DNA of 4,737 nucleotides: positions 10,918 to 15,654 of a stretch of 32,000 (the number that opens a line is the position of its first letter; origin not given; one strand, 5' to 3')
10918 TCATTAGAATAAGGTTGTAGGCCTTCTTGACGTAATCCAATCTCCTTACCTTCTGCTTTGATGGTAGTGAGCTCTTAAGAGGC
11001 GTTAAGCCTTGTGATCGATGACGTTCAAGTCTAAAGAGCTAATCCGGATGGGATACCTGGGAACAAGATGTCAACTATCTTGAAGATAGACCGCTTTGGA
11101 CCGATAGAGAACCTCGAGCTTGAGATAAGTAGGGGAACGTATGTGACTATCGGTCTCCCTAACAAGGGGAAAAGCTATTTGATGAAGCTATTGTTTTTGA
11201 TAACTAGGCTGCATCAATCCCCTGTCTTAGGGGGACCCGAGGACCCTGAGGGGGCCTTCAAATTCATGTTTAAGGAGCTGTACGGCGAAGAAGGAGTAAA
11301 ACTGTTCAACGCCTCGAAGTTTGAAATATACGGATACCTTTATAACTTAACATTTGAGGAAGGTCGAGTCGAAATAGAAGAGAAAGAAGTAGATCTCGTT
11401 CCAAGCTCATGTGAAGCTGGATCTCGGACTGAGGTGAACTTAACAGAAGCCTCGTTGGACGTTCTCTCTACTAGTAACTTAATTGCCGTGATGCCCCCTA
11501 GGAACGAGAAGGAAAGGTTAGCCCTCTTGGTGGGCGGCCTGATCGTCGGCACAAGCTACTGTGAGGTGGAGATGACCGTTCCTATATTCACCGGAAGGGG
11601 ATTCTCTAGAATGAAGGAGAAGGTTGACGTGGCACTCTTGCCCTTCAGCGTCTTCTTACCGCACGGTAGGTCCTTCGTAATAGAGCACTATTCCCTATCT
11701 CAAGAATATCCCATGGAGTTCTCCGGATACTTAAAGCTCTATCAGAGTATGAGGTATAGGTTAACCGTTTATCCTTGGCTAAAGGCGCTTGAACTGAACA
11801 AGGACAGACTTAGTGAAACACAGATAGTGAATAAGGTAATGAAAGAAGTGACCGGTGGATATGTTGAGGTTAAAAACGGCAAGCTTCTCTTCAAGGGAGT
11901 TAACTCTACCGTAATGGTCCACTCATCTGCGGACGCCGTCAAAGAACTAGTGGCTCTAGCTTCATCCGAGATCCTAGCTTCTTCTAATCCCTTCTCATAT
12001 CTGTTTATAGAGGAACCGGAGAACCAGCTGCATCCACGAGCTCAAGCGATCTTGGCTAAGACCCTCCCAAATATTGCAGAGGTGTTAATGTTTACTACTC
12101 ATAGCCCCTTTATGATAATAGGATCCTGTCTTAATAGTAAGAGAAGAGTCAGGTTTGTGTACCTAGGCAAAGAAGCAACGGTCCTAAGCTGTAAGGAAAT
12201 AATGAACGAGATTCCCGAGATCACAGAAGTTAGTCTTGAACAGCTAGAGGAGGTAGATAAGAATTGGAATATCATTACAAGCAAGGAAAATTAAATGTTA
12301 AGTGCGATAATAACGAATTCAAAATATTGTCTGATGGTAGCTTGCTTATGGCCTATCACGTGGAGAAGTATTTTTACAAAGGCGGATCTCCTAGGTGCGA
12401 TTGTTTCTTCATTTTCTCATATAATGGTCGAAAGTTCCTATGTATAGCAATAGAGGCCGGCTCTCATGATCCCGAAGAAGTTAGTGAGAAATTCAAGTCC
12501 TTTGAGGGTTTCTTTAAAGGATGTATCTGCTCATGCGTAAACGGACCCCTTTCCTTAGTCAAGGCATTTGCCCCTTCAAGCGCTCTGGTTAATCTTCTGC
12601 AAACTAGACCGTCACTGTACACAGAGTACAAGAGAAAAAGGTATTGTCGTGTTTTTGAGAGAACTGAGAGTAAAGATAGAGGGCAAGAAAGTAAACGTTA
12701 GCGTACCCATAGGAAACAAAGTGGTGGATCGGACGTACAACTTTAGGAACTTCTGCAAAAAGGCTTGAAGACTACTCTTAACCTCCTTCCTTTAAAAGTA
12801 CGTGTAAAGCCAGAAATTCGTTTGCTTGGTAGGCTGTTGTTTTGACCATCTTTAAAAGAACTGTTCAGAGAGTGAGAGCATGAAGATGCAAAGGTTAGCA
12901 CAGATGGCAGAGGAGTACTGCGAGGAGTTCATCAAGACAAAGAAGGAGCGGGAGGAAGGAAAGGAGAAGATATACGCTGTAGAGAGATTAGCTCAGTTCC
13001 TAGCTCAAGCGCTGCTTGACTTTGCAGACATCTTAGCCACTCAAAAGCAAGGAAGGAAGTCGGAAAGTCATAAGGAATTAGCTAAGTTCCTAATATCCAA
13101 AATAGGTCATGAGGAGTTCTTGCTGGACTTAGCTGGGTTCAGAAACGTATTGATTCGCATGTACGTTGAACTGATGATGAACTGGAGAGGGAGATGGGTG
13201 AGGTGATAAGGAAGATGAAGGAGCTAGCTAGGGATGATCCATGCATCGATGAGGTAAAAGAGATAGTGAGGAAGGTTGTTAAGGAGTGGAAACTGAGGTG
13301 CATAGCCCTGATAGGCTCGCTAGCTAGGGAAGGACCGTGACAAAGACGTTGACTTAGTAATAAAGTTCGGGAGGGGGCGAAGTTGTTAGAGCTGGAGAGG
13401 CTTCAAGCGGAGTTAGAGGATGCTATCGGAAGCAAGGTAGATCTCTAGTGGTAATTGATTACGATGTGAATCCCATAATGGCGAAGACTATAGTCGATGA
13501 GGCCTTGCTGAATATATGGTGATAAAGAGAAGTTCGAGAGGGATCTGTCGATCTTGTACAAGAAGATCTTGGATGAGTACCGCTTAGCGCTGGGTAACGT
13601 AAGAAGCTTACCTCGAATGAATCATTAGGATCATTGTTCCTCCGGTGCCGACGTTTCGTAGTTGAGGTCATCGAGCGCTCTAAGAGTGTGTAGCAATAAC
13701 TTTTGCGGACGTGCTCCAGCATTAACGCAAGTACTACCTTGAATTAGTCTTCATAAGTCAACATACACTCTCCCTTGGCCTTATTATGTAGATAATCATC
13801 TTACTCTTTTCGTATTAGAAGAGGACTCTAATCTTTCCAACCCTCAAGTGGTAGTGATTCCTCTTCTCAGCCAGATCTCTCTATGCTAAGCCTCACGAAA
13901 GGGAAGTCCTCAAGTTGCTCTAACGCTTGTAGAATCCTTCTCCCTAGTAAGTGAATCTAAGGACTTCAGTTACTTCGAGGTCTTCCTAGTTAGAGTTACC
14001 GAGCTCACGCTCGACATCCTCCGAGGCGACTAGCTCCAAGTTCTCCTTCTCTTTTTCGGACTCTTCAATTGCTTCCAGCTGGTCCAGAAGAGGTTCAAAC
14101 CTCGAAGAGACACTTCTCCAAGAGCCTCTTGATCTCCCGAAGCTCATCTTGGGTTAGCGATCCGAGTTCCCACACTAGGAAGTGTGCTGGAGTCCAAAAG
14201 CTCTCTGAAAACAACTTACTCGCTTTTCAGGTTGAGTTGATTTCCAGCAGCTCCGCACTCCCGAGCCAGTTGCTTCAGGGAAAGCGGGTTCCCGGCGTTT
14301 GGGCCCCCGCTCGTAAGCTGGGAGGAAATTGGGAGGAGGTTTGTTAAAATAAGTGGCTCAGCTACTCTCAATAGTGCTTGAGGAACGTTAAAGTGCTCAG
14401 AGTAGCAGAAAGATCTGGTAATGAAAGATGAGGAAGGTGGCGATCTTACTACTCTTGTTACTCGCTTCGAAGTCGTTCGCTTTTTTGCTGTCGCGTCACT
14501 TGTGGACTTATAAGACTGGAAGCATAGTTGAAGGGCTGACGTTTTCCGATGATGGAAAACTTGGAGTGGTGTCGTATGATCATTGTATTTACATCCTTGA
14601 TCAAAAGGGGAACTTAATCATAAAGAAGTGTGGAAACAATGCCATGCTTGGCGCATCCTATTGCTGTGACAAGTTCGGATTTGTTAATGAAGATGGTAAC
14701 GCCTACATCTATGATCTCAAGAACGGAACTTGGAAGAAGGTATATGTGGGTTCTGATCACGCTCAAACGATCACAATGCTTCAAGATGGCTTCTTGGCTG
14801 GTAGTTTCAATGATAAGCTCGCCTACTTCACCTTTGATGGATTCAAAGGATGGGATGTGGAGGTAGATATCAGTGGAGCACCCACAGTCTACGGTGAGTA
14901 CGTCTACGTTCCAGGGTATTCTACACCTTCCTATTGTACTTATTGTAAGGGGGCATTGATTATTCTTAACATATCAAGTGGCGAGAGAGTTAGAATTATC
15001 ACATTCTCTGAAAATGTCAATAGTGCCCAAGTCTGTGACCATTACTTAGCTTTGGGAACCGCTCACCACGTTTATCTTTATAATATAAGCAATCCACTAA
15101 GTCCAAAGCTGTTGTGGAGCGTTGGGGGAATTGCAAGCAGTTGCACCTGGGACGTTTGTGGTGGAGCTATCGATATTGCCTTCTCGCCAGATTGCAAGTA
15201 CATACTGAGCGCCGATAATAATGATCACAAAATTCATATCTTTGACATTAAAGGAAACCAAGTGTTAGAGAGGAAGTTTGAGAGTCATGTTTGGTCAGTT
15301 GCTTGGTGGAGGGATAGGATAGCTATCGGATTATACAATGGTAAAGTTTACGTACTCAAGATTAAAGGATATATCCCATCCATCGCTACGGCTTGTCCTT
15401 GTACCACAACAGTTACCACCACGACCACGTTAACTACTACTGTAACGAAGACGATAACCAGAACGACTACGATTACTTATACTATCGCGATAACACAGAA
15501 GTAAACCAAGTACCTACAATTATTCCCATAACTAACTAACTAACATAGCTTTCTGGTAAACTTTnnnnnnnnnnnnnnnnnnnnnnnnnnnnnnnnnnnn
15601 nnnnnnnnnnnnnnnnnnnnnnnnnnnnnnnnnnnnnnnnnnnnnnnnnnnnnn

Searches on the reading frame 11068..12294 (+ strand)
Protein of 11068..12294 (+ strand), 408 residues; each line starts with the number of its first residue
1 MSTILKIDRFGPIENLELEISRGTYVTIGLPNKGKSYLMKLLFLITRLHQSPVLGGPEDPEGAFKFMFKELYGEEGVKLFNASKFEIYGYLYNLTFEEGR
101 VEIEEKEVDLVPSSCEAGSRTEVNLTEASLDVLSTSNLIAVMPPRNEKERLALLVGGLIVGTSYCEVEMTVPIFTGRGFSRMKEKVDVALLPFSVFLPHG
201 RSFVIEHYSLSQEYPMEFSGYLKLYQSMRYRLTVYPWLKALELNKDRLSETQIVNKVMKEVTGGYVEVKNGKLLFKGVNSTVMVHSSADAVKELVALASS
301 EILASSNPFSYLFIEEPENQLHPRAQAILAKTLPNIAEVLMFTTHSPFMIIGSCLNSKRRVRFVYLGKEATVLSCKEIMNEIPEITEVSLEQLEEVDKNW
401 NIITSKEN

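Call 44: search_protein_families(library=pfam, proteins=[window:11068-12294:+], max_evalue=0.001)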
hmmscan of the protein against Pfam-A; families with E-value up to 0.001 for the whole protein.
window:11068-12294:+ (408 aa): 2 families
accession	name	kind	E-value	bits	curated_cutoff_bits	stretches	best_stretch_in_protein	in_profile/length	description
PF13175.12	AAA_15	-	2.5e-11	44.3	32.1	1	305-350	319-374/374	AAA ATPase domain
PF13304.12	AAA_21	-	2.7e-07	31.4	27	1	303-349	252-302/304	AAA domain, putative AbiEii toxin, Type IV TA system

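Call 53: search_protein_families(library=padloc, proteins=[window:11068-12294:+], max_evalue=0.001)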
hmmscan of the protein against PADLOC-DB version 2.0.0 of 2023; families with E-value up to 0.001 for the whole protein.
window:11068-12294:+ (408 aa): 49 families (the best 25 are shown)
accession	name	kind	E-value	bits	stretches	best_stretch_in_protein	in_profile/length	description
PDLC04214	HEC-02A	-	7.1e-14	49.8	1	241-383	165-317/338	-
PDLC02979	AriA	-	2.4e-13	48.6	1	254-350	268-373/373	-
PDLC04033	PD-T4-4_A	-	1.3e-10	39.1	1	251-350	266-370/460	-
PDLC00067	GajA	-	4.4e-10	36.7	1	306-359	302-355/604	AAA ATPase domain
PDLC04182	HEC-01A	-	1.4e-09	35.4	1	298-350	295-351/406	-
PDLC04213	HEC-02A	-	1.5e-09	35.9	1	242-371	161-299/337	-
PDLC02980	AriA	-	4.2e-08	31.5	1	303-350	254-303/304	-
PDLC02358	Old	-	9.7e-08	29.2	1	310-355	286-334/578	Old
PDLC04032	PD-T4-4_A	-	1.3e-07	29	1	245-350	279-391/474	-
PDLC00062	GajA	-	1.3e-07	28.5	1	311-354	305-348/639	AAA ATPase domain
PDLC04562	PDC-M29A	-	3.1e-07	28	0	310-354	272-322/410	-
PDLC00083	GajA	-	3.8e-07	26.9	1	305-349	290-338/639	AAA ATPase domain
PDLC03878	NsnB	-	7.1e-07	27.3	1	306-394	234-322/345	-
PDLC00075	GajA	-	9.9e-07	25.6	1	283-349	245-309/536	AAA ATPase domain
PDLC00069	GajA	-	1e-06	25.5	1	305-347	331-378/687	AAA ATPase domain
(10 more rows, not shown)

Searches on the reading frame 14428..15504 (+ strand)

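Call 44: search_protein_families(library=pfam, proteins=[window:14428-15504:+], max_evalue=0.001)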
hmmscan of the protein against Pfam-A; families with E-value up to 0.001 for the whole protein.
window:14428-15504:+ (358 aa): 3 families
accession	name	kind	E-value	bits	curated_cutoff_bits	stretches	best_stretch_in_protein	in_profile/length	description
PF25174.1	Beta-prop_THOC3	-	5.4e-07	29.3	305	1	237-313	81-159/272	THOC3 beta-propeller domain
PF00400.38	WD40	-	1.2e-05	26.1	27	0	248-273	14-39/39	WD domain, G-beta repeat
PF23419.2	WD40_RFWD3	-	0.00099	19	47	0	249-313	67-135/337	E3 ubiquitin-protein ligase RFWD3 WD40 domain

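Call 53: search_protein_families(library=padloc, proteins=[window:14428-15504:+], max_evalue=0.001)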
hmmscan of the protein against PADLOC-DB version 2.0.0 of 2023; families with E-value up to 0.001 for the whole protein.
window:14428-15504:+ (358 aa): 0 families
